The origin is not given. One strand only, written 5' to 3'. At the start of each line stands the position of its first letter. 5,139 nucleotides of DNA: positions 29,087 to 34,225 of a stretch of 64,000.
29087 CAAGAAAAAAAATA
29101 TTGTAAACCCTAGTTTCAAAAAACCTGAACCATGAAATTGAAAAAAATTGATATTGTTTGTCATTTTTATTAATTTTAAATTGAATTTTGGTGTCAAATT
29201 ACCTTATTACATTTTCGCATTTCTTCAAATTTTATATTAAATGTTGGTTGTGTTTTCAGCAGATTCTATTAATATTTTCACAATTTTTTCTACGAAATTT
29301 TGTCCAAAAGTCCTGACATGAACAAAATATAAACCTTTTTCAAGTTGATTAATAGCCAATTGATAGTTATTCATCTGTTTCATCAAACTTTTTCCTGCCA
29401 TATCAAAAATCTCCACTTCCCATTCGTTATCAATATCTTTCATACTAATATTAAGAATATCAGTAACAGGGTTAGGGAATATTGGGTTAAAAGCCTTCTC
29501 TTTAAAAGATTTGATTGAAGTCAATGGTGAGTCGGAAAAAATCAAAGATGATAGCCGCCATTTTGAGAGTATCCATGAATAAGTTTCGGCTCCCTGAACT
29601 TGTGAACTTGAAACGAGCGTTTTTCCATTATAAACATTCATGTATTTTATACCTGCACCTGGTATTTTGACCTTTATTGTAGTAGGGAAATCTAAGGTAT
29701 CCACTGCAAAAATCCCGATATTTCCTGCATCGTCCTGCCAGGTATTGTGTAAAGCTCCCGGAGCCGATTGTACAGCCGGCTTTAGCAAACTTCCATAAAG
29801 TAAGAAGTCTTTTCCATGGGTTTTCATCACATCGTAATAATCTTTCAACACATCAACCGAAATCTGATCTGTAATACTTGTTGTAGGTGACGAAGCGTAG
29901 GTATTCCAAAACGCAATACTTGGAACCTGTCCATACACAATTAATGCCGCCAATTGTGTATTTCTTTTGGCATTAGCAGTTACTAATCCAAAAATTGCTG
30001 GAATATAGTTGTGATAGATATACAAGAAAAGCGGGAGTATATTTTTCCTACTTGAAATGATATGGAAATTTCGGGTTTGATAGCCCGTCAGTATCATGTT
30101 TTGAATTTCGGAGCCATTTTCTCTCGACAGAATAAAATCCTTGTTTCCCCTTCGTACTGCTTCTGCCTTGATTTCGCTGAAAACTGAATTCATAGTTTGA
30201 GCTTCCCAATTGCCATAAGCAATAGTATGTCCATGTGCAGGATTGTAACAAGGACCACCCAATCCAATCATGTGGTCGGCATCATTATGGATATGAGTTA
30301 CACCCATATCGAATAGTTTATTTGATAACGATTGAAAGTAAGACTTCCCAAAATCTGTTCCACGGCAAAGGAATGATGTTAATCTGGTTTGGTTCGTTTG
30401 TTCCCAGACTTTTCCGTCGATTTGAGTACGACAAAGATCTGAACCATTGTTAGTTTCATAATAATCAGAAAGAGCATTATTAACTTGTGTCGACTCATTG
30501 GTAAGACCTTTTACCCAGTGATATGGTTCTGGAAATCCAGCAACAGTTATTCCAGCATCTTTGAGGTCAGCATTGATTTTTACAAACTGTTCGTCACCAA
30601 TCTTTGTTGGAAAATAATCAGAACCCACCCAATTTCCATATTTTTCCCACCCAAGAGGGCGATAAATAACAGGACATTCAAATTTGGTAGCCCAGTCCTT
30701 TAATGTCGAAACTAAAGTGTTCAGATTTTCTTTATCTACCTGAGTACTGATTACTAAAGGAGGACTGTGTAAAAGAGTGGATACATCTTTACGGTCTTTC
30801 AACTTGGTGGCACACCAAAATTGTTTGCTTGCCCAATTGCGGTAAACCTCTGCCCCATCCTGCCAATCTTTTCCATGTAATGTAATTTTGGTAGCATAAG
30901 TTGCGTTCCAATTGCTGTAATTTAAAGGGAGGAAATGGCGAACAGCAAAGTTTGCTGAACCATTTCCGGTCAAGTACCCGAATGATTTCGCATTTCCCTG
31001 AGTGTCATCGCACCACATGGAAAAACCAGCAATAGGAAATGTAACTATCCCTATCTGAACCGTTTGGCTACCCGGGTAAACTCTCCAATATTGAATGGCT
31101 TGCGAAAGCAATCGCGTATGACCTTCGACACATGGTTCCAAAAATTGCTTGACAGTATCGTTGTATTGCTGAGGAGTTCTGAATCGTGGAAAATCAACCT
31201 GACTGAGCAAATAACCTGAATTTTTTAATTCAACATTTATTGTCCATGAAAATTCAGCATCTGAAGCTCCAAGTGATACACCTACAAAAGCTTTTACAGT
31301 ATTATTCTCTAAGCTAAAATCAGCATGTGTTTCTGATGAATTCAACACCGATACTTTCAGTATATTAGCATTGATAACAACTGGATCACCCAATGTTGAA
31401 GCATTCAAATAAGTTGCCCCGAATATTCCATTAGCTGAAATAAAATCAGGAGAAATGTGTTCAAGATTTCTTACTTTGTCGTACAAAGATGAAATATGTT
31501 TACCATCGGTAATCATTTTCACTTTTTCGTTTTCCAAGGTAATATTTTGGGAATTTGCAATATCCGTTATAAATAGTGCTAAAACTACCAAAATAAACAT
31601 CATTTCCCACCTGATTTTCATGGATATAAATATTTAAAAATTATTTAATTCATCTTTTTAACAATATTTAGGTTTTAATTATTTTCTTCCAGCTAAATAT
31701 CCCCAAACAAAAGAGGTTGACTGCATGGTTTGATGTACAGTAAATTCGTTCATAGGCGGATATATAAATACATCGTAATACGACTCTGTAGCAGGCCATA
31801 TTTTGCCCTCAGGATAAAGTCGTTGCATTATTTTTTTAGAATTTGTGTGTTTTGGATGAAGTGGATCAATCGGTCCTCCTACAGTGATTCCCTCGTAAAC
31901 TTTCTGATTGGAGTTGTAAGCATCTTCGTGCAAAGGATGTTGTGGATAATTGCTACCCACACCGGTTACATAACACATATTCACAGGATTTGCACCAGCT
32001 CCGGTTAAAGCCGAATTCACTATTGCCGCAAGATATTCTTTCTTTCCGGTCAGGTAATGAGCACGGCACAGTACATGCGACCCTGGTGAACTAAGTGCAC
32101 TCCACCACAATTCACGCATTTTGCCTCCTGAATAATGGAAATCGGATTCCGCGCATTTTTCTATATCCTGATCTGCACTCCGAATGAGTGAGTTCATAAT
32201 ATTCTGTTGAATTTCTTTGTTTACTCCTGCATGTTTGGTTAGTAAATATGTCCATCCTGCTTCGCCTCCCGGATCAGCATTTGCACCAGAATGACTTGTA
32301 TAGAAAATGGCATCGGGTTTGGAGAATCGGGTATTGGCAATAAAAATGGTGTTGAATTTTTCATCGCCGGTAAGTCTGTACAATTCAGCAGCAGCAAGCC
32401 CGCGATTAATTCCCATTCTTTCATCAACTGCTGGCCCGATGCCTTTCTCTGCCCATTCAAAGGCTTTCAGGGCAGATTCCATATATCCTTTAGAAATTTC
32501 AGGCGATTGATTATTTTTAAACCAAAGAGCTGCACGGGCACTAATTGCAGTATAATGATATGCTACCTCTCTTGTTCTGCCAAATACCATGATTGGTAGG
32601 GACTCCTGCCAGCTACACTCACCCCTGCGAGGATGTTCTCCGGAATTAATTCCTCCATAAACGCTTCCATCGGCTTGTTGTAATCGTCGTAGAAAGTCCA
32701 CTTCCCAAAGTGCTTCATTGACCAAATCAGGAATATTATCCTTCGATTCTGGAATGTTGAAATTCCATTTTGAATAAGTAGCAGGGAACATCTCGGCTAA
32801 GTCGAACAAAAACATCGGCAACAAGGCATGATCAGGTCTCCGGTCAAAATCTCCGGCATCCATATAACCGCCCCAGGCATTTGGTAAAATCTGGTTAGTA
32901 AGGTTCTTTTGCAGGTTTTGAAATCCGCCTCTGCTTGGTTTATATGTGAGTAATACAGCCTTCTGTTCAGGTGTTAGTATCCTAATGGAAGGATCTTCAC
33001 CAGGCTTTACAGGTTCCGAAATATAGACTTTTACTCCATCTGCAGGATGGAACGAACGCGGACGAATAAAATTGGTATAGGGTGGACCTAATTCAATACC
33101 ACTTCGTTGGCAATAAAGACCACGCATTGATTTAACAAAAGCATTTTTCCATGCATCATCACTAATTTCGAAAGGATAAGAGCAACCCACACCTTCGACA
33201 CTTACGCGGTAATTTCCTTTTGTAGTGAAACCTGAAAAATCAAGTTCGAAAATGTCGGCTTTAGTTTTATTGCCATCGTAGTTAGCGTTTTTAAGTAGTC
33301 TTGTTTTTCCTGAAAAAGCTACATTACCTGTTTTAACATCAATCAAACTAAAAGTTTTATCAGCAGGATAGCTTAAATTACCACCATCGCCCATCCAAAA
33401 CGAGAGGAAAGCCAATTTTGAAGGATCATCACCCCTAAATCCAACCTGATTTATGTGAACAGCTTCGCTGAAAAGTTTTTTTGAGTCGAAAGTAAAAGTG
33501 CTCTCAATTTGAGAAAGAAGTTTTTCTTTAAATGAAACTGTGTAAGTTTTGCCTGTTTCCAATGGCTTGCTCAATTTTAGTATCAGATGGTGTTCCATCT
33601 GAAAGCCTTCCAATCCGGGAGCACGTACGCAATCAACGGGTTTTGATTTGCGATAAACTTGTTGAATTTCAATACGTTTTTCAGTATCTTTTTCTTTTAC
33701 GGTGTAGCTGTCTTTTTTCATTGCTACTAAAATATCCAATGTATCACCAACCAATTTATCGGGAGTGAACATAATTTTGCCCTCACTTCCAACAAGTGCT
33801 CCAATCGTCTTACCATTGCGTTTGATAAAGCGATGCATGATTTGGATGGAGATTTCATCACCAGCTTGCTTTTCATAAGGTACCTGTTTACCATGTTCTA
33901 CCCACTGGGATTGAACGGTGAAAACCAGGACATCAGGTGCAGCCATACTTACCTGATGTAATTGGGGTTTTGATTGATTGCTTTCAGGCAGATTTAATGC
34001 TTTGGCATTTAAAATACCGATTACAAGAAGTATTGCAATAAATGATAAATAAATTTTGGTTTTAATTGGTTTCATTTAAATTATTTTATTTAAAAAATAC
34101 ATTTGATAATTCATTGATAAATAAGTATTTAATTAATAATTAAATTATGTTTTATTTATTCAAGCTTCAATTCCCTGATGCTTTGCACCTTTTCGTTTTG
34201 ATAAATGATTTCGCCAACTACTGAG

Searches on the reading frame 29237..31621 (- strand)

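Call 16: search_protein_families(library=pfam, proteins=[window:29237-31621:-], max_evalue=0.001)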
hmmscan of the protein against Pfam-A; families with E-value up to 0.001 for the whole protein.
window:29237-31621:- (794 aa): 2 families
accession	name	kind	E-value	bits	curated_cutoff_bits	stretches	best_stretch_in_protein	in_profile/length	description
PF19773.5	DUF6259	-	2.6e-32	112.6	28.7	1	239-540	2-293/300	Domain of unknown function (DUF6259)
PF18962.6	Por_Secre_tail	-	1.1e-13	51.7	27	1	714-781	1-74/75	Secretion system C-terminal sorting domain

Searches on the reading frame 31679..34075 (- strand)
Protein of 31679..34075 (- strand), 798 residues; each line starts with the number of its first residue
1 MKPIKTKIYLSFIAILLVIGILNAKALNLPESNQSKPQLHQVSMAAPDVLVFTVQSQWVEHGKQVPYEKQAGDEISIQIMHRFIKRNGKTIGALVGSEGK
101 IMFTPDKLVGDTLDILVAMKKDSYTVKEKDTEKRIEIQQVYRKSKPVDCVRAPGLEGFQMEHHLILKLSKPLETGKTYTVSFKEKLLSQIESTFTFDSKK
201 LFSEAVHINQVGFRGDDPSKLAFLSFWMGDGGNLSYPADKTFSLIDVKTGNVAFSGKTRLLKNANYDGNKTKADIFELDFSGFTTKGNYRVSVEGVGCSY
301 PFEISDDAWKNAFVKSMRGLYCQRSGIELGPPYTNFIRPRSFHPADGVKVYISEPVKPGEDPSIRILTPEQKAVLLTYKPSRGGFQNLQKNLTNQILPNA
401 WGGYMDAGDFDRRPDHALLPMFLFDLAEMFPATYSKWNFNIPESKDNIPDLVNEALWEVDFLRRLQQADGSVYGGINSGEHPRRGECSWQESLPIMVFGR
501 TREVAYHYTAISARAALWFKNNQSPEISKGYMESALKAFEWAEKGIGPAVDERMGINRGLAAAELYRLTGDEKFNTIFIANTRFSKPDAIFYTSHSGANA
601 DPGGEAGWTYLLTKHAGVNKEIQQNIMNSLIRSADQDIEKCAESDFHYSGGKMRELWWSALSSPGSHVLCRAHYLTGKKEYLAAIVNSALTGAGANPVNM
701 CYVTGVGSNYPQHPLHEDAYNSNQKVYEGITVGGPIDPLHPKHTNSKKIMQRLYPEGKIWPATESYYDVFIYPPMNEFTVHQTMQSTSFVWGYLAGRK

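Call 16: search_protein_families(library=pfam, proteins=[window:31679-34075:-], max_evalue=0.001)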
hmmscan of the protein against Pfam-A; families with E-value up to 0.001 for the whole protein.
window:31679-34075:- (798 aa): 2 families
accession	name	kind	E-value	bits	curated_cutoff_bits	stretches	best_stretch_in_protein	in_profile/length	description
PF00759.25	Glyco_hydro_9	-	3.3e-28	99.6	27.7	1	310-779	2-433/444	Glycosyl hydrolase family 9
PF02927.20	CelD_N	-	4.1e-13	50.3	24.6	1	204-296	4-84/86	Cellulase N-terminal ig-like domain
